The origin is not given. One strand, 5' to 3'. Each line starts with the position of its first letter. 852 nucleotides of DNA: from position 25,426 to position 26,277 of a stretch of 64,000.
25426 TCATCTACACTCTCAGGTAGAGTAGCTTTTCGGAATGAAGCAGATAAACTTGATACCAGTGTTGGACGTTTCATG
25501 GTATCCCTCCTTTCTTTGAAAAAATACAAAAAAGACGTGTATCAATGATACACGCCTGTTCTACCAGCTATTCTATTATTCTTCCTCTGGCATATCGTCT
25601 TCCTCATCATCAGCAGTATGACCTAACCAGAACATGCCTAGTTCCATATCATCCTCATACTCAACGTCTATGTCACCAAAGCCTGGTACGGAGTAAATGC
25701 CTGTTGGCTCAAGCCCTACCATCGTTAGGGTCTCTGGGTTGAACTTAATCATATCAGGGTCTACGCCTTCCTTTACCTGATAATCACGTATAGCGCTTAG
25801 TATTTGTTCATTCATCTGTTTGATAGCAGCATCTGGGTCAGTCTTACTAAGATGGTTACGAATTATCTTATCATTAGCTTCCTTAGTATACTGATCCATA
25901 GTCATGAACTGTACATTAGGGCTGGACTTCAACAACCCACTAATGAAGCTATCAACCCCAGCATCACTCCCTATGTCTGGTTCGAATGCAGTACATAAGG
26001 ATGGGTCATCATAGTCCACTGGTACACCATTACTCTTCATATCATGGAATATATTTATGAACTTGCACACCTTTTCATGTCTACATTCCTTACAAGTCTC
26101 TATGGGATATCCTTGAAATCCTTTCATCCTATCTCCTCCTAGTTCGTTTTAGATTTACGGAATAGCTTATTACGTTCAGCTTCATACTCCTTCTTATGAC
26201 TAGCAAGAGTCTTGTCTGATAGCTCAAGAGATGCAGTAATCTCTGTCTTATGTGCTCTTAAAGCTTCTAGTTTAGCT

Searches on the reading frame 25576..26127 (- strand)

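Call 72: search_protein_families(library=phrogs, proteins=[window:25576-26127:-], max_evalue=0.001)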
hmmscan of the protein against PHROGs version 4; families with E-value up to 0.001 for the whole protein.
window:25576-26127:- (183 aa): 1 family
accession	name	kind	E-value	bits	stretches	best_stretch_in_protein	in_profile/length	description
phrog_25165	-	unknown function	3.6e-104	347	1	5-178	2-179/181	-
